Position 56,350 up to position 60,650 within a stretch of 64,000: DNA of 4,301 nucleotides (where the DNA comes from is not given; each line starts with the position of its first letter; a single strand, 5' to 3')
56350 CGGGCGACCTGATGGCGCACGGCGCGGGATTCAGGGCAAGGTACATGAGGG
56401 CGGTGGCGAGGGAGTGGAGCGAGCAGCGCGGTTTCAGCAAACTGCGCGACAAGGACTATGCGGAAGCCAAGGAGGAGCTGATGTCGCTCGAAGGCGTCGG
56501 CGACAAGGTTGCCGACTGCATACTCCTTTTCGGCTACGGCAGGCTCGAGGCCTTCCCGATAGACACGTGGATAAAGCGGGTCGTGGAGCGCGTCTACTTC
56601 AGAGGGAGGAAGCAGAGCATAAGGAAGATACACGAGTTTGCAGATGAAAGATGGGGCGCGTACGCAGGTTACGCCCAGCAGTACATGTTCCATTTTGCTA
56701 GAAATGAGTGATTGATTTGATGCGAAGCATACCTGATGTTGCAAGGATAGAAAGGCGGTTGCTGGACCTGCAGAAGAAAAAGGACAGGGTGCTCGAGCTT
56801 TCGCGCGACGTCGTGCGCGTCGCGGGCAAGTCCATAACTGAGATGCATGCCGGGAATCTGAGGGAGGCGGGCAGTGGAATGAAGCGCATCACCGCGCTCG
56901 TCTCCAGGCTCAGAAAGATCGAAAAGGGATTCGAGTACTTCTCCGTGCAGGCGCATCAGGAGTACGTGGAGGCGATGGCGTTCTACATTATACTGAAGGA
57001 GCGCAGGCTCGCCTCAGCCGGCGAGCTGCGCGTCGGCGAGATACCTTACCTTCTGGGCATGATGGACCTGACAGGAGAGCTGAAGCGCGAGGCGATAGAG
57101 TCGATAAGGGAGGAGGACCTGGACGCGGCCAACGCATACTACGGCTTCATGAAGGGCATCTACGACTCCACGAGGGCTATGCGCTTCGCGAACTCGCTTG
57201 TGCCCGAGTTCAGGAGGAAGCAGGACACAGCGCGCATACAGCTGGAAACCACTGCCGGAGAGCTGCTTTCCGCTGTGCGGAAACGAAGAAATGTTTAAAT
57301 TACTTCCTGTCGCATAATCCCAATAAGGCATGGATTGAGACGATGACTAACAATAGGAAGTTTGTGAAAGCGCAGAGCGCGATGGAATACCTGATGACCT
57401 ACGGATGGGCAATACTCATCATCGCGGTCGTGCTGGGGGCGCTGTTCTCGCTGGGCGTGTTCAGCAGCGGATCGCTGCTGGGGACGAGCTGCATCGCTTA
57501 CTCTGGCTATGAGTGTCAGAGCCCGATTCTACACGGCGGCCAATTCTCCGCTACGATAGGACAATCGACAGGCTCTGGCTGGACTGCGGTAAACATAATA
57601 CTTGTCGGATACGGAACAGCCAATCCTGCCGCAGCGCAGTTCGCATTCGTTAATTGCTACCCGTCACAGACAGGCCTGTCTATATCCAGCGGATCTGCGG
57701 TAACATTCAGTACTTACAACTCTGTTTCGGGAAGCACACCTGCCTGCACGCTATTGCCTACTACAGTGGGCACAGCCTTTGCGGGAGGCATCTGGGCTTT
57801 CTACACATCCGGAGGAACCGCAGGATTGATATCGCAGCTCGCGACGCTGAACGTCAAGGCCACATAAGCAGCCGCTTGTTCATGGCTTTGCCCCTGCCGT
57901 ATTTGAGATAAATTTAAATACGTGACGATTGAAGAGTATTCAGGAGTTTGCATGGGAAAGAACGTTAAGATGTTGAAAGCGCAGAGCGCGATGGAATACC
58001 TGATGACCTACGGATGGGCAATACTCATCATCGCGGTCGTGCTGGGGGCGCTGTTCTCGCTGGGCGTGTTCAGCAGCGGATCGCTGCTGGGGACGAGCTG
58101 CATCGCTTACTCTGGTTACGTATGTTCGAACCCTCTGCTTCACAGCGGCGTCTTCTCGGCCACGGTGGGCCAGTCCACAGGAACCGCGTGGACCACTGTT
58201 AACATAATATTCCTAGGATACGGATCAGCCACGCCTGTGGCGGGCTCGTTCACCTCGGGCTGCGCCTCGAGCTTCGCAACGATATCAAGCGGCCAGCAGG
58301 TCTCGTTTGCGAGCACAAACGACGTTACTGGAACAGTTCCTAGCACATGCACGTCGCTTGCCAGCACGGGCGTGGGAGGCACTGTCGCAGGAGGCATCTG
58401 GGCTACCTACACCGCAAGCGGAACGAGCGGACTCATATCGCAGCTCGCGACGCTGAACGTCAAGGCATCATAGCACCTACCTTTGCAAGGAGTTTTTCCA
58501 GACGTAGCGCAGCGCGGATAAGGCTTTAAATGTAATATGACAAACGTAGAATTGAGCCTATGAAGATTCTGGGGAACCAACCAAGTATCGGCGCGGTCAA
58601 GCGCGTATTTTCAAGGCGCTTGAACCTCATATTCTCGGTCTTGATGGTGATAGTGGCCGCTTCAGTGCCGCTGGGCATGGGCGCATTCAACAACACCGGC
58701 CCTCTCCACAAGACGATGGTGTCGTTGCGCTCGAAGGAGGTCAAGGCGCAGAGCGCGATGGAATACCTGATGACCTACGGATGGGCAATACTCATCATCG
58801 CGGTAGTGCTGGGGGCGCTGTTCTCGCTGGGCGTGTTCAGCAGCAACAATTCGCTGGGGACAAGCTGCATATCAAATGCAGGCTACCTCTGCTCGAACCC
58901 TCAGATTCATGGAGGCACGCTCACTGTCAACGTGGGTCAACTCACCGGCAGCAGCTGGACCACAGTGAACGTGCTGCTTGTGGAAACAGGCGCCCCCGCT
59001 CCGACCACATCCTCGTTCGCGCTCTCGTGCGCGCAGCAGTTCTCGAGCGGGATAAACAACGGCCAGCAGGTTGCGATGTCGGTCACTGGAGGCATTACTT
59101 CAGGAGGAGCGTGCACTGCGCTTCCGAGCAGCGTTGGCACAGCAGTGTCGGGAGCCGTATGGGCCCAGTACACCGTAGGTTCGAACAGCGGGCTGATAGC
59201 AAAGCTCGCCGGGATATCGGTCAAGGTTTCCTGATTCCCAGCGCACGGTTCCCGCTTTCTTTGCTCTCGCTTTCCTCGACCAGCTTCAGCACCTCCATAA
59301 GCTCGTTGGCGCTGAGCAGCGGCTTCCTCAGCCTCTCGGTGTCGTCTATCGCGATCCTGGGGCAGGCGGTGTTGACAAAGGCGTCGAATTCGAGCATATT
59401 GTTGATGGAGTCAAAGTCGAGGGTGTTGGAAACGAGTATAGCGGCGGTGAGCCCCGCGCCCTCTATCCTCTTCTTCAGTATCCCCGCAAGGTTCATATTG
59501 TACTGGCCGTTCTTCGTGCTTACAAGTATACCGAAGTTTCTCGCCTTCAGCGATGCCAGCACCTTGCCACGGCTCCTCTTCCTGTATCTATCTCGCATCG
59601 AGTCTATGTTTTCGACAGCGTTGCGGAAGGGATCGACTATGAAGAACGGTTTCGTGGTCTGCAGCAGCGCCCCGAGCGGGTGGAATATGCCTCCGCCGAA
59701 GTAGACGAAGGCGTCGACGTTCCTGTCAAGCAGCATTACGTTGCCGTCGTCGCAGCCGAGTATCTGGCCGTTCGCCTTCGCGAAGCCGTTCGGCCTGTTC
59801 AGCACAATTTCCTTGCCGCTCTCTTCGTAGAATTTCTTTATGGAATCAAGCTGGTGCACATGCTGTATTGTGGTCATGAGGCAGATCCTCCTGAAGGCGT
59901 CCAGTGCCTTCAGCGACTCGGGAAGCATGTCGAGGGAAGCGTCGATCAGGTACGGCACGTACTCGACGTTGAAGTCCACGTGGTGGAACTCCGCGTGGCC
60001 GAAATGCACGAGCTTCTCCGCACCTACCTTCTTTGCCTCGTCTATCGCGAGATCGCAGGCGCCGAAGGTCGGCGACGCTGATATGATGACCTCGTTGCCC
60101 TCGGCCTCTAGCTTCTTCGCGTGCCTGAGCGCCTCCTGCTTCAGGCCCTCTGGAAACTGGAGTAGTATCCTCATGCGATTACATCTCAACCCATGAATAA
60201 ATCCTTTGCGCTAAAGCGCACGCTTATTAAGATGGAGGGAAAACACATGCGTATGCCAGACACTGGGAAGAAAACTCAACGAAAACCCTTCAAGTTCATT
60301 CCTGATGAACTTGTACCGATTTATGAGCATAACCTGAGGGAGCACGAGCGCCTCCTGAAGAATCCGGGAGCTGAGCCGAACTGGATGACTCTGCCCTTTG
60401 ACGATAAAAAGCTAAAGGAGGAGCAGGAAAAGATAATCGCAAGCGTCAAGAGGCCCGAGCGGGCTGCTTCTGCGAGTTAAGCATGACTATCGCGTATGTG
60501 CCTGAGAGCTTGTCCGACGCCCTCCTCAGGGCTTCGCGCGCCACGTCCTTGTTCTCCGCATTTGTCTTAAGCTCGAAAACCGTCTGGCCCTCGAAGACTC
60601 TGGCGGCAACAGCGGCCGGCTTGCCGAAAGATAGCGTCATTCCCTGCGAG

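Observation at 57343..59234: Three tandem pilin genes with identical 5' (142 nt) and 3' (32 nt) DNA cassettes flanking divergent middles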

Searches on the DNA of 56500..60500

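Call 78: search_rna_families(source=window, start=56500, end=60500, threshold=evalue, max_evalue=1)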
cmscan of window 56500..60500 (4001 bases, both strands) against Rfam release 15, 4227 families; matches with E-value up to 1: 0.
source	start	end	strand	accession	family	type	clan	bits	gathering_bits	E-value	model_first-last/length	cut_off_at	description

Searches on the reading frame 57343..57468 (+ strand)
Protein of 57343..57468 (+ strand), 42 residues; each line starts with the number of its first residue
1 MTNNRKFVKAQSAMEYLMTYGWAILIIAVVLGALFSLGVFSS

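Call 50: search_protein_families(library=pfam, proteins=[window:57343-57468:+], max_evalue=10)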
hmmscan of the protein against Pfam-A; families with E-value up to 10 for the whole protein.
seq(42 aa): 0 families
